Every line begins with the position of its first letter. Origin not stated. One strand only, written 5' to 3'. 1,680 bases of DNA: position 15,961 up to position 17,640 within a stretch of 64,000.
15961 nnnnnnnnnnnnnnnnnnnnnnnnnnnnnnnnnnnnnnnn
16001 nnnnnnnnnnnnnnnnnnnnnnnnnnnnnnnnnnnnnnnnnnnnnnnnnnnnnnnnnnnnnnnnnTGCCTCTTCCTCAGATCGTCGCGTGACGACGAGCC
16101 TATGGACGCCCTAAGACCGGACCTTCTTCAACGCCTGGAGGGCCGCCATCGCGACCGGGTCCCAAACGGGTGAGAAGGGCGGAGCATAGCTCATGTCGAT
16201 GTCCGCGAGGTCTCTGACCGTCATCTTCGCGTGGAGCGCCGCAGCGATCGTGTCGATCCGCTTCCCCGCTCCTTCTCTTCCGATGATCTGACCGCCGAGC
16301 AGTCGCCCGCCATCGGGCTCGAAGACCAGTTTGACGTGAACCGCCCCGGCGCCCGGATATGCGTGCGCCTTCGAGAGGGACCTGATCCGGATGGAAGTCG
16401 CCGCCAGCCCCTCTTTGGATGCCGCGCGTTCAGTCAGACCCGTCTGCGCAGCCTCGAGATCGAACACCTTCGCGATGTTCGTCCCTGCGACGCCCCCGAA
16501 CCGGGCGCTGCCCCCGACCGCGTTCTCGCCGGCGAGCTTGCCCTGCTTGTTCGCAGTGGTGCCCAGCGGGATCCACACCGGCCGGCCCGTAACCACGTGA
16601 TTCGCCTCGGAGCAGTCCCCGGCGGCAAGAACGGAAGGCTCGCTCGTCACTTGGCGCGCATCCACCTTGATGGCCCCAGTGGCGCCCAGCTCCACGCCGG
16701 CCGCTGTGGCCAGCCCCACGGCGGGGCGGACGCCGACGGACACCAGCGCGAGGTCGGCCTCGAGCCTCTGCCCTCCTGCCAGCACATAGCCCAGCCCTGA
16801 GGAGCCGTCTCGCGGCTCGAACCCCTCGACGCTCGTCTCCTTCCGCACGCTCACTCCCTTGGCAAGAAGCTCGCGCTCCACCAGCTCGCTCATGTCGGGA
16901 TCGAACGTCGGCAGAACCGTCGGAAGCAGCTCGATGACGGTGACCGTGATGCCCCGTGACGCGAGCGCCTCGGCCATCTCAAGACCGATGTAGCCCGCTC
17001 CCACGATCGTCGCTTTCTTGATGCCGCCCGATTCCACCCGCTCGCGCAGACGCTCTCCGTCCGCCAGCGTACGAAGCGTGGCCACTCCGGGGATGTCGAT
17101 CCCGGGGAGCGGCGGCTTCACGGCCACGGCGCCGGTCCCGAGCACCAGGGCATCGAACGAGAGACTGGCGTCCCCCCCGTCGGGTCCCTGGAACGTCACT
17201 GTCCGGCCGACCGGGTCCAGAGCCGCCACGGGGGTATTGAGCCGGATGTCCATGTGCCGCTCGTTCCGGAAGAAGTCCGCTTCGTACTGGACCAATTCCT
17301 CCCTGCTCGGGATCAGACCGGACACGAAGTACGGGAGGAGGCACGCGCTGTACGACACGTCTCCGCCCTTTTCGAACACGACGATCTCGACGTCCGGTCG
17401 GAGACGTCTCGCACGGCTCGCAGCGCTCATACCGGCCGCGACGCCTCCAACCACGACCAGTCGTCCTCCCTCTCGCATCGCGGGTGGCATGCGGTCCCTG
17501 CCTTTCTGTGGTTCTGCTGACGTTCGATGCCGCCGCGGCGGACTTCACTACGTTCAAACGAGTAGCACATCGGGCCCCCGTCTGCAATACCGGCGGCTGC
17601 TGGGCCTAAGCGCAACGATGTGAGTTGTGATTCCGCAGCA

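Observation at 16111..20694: Split ECF sigma / Cys-rich anti-sigma pair bracketing an S9 peptidase and followed by a CoA-disulfide-reductase-like gene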

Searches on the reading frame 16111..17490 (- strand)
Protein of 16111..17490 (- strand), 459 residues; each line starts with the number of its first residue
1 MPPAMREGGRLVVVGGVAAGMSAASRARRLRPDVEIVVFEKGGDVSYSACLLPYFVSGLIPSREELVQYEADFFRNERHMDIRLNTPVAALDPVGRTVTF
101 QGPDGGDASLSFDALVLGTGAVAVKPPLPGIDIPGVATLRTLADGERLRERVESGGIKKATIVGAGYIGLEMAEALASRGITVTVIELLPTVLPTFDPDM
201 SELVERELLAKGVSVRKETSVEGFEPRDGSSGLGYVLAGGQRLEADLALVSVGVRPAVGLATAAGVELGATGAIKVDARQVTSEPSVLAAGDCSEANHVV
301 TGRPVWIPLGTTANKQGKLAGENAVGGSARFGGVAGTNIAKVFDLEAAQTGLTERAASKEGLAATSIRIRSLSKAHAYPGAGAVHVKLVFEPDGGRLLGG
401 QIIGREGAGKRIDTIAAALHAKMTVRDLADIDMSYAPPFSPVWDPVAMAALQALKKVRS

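Call 3: search_protein_families(library=pfam, proteins=[window:16111-17490:-], max_evalue=0.01)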
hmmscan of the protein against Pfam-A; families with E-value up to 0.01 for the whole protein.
window:16111-17490:- (459 aa): 10 families
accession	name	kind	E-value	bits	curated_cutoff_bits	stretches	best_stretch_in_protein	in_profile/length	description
PF07992.20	Pyr_redox_2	-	4.8e-58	197.3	26.1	1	10-316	2-290/291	Pyridine nucleotide-disulphide oxidoreductase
PF00070.33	Pyr_redox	-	3.2e-22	79.3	22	1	159-228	1-70/82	Pyridine nucleotide-disulphide oxidoreductase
PF02852.28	Pyr_redox_dim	-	8.8e-19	68.2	25.3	1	340-442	4-105/110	Pyridine nucleotide-disulphide oxidoreductase, dimerisation domain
PF13450.12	NAD_binding_8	-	9.1e-09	35.9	21.9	2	162-188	1-27/68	NAD(P)-binding Rossmann-like domain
PF01266.30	DAO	-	1.7e-05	25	27.9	0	161-187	3-29/353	FAD dependent oxidoreductase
PF03721.20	UDPG_MGDP_dh_N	-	0.00026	21.1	27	1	159-207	2-50/187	UDP-glucose/GDP-mannose dehydrogenase family, NAD binding domain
PF02737.24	3HCDH_N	-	0.00067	20.1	22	1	159-194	1-36/180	3-hydroxyacyl-CoA dehydrogenase, NAD binding domain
PF13738.12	Pyr_redox_3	-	0.0007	19.4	30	0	162-187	2-28/305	Pyridine nucleotide-disulphide oxidoreductase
PF03486.20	HI0933_like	-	0.00098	19.1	50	0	11-42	3-32/244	HI0933-like protein Rossmann domain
PF05834.18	Lycopene_cycl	-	0.0014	18.3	23.4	0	162-192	4-36/380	Lycopene cyclase protein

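Call 4: search_protein_families(library=ncbifam, proteins=[window:16111-17490:-], max_evalue=0.01)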
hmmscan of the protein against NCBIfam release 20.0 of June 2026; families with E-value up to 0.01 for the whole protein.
window:16111-17490:- (459 aa): 59 families (the best 25 are shown)
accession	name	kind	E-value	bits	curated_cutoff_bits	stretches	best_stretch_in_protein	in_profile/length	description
TIGR03385.1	CoA_CoA_reduc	equivalog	1.2e-122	409.9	578.8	1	10-450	1-439/439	CoA-disulfide reductase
NF007123.0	PRK09564.1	equivalog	3.1e-112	375.5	458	1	10-449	2-439/444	CoA-disulfide reductase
NF046103.1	NOXase_Strep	equivalog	1.4e-68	231.9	600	1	11-453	2-441/442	H2O-forming NADH oxidase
NF010037.0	PRK13512.1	equivalog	9e-68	229.1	394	1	10-450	3-434/438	CoA-disulfide reductase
NF045765.1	PhenlGlyoxDHPadH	equivalog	1.8e-49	168.7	475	1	11-361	5-346/416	NADH-dependent phenylglyoxylate dehydrogenase subunit epsilon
TIGR02053.1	MerA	equivalog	1.2e-40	139.9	454.45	1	106-435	124-439/465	mercury(II) reductase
TIGR01350.1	lipoamide_DH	equivalog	3.6e-39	134.8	408.8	1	108-452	128-456/461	dihydrolipoyl dehydrogenase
TIGR02374.1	nitri_red_nirB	equivalog_domain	1.4e-38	132.9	578.35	1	11-354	1-332/794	nitrite reductase large subunit NirB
NF042949.2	3PPDioc_HcaD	equivalog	3.1e-35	121.7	450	1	11-320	4-301/386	3-phenylpropionate/cinnamic acid dioxygenase ferredoxin--NAD(+) reductase subunit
NF004943.0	PRK06292.2-1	equivalog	5.5e-32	111.1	432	1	96-432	116-438/456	dihydrolipoyl dehydrogenase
NF003437.0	PRK04965.1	equivalog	2.7e-31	108.9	392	1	11-300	5-281/378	NADH:flavorubredoxin reductase NorW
NF041682.1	ant_diox_AndAa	equivalog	5.9e-30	104.3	650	1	10-332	5-317/406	anthranilate 1,2-dioxygenase system ferredoxin--NAD(+) reductase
NF010311.1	PRK13748.1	subfamily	9.1e-29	100.7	600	1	96-433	216-532/560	mercury(II) reductase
NF004991.0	PRK06370.1-3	subfamily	2.9e-28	98.7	620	1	106-435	159-473/509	FAD-containing oxidoreductase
NF007286.0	PRK09754.1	equivalog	5.1e-28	97.9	447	1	5-295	1-278/400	phenylpropionate dioxygenase ferredoxin reductase subunit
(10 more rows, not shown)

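Call 63: search_solved_structures(query=window:16111-17490:-, max_evalue=1e-30)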
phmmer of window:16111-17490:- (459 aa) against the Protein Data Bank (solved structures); distinct sequences matched with E-value up to 1e-30: 33.
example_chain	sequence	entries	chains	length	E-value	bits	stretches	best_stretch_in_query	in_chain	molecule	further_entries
6ruz_A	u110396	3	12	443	1.1e-107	363.8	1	8-453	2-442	NADH oxidase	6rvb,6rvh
6pfz_D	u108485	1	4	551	4.2e-94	319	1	11-456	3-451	NADH oxidase (NoxA-3)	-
3ntd_A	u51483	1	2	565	4.2e-93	315.7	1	10-453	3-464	FAD-dependent pyridine nucleotide-disulphide oxidoreductase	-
3nta_A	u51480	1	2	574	4.7e-93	315.6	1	10-453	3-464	FAD-dependent pyridine nucleotide-disulphide oxidoreductase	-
4ocg_A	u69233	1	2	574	3e-92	312.9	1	10-453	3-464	FAD-dependent pyridine nucleotide-disulphide oxidoreductase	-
3nt6_A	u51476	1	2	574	1.6e-91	310.5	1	10-453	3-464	FAD-dependent pyridine nucleotide-disulphide oxidoreductase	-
8a56_A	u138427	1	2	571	4e-90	305.9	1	9-456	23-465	Coenzyme A-persulfide reductase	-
4fx9_A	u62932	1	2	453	2.3e-89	303.4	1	10-450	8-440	Coenzyme A disulfide reductase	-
3kd9_A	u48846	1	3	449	4.1e-89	302.6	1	10-450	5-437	Coenzyme A disulfide reductase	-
3icr_A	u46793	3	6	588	3e-88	299.8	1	10-452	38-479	Coenzyme A-Disulfide Reductase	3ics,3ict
3cgb_A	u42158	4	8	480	2.4e-87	296.8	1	11-453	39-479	Pyridine nucleotide-disulfide oxidoreductase, class I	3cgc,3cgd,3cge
5l1n_A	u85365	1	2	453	3.5e-86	293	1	10-450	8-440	Coenzyme A disulfide reductase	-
3iwa_A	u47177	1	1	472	1.8e-77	264.2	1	11-449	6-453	FAD-dependent pyridine nucleotide-disulphide oxidoreductase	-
5er0_A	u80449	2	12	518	2e-59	204.8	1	10-453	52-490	NADH oxidase | NAD(FAD)-dependent dehydrogenase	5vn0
1nhr_A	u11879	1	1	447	1.5e-58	201.9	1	10-457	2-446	NADH PEROXIDASE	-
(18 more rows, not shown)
